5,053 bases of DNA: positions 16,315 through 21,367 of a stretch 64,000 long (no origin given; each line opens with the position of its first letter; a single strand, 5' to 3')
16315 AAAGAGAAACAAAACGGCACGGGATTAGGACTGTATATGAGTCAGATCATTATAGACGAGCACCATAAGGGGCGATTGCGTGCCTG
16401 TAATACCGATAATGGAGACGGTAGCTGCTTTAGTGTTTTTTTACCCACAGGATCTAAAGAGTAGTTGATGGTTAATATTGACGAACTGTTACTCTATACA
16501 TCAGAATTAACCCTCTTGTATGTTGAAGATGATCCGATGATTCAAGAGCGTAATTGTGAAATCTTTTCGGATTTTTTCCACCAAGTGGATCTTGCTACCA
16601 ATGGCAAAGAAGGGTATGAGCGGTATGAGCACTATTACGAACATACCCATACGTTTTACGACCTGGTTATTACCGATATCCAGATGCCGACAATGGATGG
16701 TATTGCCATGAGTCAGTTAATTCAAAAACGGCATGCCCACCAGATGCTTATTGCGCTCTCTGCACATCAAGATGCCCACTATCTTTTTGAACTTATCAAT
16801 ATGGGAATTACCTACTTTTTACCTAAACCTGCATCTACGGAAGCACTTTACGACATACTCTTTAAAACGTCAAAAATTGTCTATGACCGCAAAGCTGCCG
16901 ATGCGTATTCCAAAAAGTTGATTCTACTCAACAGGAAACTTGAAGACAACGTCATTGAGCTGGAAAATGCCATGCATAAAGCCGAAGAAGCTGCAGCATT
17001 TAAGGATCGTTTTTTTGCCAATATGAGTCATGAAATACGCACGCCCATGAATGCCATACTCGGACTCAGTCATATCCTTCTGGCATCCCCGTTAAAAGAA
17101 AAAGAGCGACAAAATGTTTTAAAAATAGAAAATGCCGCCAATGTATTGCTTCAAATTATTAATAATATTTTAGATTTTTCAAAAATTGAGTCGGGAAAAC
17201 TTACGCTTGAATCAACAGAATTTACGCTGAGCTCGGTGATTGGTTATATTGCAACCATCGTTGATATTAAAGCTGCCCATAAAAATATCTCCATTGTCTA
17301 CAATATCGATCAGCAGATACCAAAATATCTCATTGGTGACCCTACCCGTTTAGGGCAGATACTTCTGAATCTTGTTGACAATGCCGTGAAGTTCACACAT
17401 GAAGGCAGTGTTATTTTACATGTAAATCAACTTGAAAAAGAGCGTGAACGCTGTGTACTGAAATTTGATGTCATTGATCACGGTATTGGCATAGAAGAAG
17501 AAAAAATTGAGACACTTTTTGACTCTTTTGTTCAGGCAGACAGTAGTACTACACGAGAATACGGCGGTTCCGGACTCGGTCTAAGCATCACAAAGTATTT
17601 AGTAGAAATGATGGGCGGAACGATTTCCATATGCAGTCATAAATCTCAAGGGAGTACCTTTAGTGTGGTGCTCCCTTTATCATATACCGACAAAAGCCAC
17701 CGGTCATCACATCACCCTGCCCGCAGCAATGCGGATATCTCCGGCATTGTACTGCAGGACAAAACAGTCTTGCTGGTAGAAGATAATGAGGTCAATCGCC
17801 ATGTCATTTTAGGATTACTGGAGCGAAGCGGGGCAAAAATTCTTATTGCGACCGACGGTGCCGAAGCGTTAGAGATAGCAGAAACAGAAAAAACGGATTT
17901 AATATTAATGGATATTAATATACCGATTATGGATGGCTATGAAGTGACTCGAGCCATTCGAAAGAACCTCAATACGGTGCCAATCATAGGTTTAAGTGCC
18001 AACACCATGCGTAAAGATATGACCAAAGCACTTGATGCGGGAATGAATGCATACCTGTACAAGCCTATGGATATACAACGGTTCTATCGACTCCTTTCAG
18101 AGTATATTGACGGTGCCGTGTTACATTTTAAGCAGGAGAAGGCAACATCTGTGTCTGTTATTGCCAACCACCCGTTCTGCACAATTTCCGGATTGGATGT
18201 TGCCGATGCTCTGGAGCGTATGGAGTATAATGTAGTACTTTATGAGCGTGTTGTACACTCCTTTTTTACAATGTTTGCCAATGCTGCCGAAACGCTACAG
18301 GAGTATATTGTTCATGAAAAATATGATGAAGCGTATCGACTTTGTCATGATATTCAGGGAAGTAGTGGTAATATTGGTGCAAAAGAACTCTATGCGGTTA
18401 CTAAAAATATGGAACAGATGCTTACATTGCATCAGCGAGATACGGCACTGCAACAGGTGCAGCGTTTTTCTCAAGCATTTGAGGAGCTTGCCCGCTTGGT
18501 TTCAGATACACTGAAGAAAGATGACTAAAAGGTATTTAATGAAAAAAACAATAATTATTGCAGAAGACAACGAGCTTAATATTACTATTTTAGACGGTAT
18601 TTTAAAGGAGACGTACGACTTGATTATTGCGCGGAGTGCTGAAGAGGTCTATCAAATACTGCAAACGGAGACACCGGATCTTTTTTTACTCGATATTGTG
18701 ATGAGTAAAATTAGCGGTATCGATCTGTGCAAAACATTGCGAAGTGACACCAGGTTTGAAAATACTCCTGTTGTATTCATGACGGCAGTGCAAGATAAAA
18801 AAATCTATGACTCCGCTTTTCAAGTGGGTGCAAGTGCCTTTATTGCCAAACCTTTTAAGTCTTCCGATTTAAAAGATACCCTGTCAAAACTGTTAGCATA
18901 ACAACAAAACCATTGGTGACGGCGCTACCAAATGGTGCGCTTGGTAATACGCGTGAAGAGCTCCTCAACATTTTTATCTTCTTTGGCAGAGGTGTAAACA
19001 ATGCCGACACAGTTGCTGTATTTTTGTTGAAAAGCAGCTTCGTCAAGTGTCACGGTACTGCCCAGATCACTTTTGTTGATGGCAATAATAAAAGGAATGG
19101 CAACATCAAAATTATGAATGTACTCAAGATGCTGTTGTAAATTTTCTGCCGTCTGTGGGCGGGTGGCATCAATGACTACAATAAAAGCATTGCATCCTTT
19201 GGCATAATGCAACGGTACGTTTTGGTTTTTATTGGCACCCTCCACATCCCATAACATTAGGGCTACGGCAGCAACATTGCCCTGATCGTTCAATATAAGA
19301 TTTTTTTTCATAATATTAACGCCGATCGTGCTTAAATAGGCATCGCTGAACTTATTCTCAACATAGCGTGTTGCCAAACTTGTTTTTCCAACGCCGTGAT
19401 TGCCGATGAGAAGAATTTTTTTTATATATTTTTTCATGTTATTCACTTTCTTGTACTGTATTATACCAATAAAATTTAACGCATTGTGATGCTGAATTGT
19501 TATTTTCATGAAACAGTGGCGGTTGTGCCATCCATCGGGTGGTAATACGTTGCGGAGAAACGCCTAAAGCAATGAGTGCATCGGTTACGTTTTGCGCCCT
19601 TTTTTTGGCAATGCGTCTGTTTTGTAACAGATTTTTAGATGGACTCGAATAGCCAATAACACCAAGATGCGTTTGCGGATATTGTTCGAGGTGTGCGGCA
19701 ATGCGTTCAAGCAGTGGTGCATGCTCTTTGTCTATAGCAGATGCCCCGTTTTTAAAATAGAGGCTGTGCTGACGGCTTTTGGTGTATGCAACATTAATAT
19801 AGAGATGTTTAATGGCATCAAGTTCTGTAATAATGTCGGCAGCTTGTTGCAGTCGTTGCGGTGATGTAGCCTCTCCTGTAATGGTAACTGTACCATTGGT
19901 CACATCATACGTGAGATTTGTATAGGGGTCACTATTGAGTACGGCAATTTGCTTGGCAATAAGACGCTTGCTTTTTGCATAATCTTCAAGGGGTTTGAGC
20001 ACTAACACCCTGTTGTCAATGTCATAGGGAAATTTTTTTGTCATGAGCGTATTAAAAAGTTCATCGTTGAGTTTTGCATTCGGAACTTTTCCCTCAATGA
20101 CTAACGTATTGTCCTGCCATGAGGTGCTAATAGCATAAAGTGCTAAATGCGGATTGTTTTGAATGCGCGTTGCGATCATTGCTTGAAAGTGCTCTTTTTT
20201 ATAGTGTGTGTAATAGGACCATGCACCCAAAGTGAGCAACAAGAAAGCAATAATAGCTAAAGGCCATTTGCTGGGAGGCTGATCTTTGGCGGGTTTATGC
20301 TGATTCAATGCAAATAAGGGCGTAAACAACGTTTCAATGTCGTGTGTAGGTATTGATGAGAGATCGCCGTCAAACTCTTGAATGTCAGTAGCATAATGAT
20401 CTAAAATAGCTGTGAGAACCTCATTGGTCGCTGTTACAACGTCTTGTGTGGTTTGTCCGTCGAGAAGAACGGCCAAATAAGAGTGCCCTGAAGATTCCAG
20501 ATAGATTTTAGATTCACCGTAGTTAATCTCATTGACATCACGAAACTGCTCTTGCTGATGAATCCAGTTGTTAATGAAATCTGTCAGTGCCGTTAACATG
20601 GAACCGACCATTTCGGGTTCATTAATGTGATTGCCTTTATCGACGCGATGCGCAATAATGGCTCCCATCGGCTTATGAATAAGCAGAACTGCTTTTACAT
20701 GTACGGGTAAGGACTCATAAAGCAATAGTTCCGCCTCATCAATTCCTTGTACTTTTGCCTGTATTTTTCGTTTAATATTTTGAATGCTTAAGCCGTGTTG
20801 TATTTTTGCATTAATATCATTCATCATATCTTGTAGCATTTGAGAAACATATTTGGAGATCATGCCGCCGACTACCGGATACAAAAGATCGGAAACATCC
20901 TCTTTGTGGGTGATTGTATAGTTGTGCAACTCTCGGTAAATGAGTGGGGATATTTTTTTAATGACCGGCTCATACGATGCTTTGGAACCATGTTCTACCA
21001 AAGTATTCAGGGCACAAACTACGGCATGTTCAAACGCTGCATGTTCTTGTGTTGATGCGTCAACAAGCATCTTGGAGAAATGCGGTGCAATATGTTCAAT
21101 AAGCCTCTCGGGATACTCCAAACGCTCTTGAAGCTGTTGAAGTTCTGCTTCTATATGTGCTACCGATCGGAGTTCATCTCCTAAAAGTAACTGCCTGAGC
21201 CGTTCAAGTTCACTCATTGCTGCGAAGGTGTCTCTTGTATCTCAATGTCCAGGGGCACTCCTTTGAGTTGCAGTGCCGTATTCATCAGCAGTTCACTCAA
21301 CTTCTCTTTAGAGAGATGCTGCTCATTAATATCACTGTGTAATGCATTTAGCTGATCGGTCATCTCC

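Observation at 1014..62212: Highly iterated palindrome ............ (core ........), at USS/HIP1-like density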

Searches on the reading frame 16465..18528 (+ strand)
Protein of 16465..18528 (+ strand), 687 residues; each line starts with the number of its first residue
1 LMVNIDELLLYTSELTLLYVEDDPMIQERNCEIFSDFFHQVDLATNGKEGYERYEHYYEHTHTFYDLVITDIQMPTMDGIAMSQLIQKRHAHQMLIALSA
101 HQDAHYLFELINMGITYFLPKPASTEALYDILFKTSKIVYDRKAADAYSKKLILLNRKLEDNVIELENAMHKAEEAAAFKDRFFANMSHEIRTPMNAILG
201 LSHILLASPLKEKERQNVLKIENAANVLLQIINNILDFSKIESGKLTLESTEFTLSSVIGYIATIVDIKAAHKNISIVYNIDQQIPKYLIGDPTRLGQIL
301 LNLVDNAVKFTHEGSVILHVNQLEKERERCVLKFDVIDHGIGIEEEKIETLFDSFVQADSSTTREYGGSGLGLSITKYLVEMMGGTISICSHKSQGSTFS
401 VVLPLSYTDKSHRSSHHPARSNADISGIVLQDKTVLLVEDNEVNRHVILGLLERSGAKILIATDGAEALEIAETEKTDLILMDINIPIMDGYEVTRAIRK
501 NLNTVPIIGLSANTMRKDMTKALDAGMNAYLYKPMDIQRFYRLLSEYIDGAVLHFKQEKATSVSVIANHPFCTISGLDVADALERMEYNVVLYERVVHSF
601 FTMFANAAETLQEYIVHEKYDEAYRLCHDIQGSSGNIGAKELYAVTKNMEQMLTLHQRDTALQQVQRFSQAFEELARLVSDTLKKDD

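Call 8: search_protein_families(library=ncbifam, proteins=[window:16465-18528:+])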
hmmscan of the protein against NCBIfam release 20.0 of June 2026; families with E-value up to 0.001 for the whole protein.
window:16465-18528:+ (687 aa): 159 families (the best 25 are shown)
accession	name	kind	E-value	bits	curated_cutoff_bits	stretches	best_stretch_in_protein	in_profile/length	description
NF008318.0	PRK11107.1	equivalog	1.3e-128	430.6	890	3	160-415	273-528/920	two-component sensor histidine kinase BarA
TIGR02956.1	TMAO_torS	equivalog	1.8e-120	403.7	676.5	2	151-673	435-958/967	TMAO reductase system sensor histidine kinase/response regulator TorS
NF041947.1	LuxQ_Vibrio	equivalog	2.3e-107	359.9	1200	2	168-547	460-838/843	quorum-sensing autoinducer 2 sensor kinase/phosphatase LuxQ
NF011874.0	PRK15347.1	equivalog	6.5e-103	345.5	852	3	155-408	373-617/921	two component system sensor kinase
NF008302.0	PRK11091.1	equivalog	2.4e-99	333.6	838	2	167-660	270-750/779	aerobic respiration two-component sensor histidine kinase ArcB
NF008099.0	PRK10841.1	equivalog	4.2e-94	316.1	920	3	166-415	456-699/949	two-component system sensor histidine kinase RcsC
NF045901.1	HisKinLetSLeg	equivalog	2.1e-89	300.7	1650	3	159-405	272-518/906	two-component system sensor histidine kinase LetS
NF038297.2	hybrid_HK_HrmK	equivalog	3.7e-83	280.2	725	1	148-547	201-607/607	hybrid histidine kinase/response regulator HrmK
NF008543.0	PRK11466.1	equivalog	1e-73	248.7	982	2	158-552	422-802/914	TMAO reductase system sensor histidine kinase/response regulator TorS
NF047465.1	hybrid_HK_LvrA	exception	8.7e-66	222.5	1200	2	146-536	168-572/819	hybrid histidine kinase/response regulator LvrA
NF007420.1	PRK09959.1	equivalog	4.5e-65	219.9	1995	2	161-546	693-1072/1197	acid-sensing system histidine kinase EvgS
NF047874.1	MASE3_PAS_HK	subfamily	2.5e-54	185.2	560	1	161-417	379-637/655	MASE3 domain-containing sensor histidine kinase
NF046044.1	PnpS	equivalog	9.4e-52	176.3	400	1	163-404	153-390/390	two-component system histidine kinase PnpS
NF041832.1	near_NosP_CTERM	subfamily_domain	6.8e-50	170.2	400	1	174-543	1-365/370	NahK/ErcS family hybrid sensor histidine kinase/response regulator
NF041880.1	EPS_EpsF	equivalog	2.6e-46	158.1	900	2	170-404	264-492/492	response regulator EpsF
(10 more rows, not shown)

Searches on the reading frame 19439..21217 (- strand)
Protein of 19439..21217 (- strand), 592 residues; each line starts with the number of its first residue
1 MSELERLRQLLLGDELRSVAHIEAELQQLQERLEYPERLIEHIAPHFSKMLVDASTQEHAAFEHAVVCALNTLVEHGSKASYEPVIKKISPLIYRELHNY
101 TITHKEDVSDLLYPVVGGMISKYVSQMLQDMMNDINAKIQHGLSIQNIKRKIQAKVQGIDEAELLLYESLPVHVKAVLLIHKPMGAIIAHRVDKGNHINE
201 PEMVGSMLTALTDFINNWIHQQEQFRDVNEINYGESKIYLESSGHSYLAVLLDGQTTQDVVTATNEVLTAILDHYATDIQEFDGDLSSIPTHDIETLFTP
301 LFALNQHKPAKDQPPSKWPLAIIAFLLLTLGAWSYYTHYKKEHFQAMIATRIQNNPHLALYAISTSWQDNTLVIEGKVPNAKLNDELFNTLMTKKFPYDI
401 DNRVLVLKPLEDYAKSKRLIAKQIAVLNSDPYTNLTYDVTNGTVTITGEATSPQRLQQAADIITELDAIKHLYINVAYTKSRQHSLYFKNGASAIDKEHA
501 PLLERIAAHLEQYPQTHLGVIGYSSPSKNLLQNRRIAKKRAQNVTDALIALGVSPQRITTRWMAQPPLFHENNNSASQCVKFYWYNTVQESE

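Call 8: search_protein_families(library=ncbifam, proteins=[window:19439-21217:-])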
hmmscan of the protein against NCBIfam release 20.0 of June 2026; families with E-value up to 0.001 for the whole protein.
window:19439-21217:- (592 aa): 11 families
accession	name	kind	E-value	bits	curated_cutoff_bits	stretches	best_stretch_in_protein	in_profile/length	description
NF053611.1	YiaD_Gzip_OmpA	equivalog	1.6e-13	50.8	175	1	484-572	102-190/206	YiaD family glycine zipper/OmpA-like lipoprotein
TIGR03789.1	pdsO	hypoth_equivalog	4.8e-09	36.2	152.2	1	483-574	138-229/243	sortase-associated OmpA-like protein PdsO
NF007804.1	PRK10510.1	equivalog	2e-07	30.6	307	1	490-564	118-192/219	OmpA family lipoprotein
TIGR03350.1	type_VI_ompA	equivalog_domain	4.7e-07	29.8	139.8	1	485-564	31-113/137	type VI secretion system protein TssL, long form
NF053613.1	OMP_toxin_LptF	equivalog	7.8e-07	29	400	1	498-574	155-231/256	lipotoxin F family OmpA-related lipoprotein LptF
NF053612.1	anchor_PA1041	equivalog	1.3e-05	25.3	250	1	482-561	129-208/236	PA1041 family peptidoglycan-binding anchor lipoprotein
NF053585.1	OMP_LP_YfiB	equivalog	1.3e-05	25.2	128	1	484-565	56-137/163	outer membrane lipoprotein YfiB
NF006285.1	PRK08457.1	equivalog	4.3e-05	23.4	250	1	485-583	123-229/253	flagellar motor protein MotB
NF047726.1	AutTranAdhPGAsTpgA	equivalog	5.1e-05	22.6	350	1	487-573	157-246/268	trimeric autotransporter adhesin/peptidogylcan-associated protein TpgA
NF005999.0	PRK08126.1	subfamily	0.00046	19.1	571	0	487-559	326-401/432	hypothetical protein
TIGR02802.1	Pal_lipo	equivalog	0.00052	20.1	125.35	0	486-560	2-76/104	peptidoglycan-associated lipoprotein Pal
